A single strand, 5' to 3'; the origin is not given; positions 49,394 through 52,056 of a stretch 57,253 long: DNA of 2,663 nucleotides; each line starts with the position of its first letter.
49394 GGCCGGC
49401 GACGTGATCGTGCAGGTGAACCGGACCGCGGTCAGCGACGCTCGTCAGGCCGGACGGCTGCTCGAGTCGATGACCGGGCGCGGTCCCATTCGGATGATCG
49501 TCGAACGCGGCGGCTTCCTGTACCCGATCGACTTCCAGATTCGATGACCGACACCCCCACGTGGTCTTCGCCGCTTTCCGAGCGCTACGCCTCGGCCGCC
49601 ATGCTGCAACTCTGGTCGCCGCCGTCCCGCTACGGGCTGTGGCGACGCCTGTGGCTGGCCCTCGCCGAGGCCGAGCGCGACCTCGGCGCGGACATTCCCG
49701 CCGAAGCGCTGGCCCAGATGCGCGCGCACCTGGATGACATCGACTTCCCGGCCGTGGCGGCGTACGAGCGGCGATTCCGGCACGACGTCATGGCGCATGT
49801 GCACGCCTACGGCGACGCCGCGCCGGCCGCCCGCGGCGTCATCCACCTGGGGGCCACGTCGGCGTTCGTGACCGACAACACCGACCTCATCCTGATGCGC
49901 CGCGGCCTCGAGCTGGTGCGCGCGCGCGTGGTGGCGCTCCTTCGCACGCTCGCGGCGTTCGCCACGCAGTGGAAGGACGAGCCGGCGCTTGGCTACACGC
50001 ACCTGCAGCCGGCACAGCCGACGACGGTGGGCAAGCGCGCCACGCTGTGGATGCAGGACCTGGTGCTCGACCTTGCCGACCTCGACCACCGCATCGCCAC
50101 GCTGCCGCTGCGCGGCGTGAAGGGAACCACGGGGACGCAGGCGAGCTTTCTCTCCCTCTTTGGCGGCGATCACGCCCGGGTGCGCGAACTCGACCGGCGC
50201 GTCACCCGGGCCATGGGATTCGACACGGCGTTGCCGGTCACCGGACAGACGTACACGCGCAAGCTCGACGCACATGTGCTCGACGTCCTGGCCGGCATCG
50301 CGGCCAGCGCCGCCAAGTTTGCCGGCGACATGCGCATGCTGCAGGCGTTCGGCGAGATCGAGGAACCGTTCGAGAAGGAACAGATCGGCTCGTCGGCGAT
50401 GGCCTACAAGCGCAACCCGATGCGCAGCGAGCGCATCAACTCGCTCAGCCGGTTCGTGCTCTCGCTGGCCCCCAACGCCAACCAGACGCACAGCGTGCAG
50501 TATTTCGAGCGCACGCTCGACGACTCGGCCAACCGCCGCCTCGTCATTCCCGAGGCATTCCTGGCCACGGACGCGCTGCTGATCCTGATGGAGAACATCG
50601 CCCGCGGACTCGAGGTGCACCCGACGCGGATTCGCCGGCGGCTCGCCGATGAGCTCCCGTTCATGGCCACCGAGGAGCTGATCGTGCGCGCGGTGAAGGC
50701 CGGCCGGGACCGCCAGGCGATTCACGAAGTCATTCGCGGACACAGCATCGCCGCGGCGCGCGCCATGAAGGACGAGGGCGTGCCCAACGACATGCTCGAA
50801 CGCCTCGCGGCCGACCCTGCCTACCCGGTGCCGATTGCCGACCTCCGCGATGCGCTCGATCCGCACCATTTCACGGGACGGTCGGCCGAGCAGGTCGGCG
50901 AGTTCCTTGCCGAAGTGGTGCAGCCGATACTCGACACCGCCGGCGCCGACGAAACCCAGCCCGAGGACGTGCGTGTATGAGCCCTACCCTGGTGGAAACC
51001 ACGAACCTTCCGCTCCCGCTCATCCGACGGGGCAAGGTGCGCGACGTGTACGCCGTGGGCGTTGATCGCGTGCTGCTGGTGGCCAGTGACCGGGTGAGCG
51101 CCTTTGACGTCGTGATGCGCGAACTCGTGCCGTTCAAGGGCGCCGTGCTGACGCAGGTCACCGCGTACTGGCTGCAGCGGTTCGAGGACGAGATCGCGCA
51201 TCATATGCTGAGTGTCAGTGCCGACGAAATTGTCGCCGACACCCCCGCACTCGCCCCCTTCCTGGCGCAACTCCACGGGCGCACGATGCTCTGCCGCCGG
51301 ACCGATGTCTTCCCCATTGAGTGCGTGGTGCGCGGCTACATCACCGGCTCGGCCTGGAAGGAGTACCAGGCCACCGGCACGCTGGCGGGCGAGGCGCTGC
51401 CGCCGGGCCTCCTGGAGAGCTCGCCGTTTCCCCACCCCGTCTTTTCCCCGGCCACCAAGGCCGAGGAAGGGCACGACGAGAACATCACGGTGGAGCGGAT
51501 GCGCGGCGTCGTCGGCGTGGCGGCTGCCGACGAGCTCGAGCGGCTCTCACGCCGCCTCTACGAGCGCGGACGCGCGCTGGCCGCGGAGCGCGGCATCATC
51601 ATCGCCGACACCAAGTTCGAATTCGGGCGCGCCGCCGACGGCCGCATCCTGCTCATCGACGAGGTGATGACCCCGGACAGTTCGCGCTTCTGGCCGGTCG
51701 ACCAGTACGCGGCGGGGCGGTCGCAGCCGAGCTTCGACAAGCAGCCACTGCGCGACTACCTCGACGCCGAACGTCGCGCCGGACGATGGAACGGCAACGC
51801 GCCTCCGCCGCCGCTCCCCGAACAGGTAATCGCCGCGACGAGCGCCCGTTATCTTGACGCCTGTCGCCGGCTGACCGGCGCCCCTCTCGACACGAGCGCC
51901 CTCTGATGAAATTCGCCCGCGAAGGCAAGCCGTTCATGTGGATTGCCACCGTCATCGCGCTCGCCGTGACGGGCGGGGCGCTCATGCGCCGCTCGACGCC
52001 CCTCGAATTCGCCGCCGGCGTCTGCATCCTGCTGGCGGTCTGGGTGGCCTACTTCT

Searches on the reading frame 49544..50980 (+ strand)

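Call 55: search_protein_families(library=pfam, proteins=[window:49544-50980:+], max_evalue=0.00001)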
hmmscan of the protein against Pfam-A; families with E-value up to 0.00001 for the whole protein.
window:49544-50980:+ (478 aa): 2 families
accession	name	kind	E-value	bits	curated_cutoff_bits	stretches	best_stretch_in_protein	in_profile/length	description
PF00206.25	Lyase_1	-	2.7e-23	83.3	27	1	75-303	76-308/312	Lyase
PF10397.14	ADSL_C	-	1.1e-16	61.4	32.7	1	372-454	1-79/79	Adenylosuccinate lyase C-terminus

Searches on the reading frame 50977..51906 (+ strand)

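Call 55: search_protein_families(library=pfam, proteins=[window:50977-51906:+], max_evalue=0.00001)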
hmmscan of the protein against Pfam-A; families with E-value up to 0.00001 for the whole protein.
window:50977-51906:+ (309 aa): 1 family
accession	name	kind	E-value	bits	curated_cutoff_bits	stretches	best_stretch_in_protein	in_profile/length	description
PF01259.24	SAICAR_synt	-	1.1e-72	245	20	1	16-266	2-223/233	SAICAR synthetase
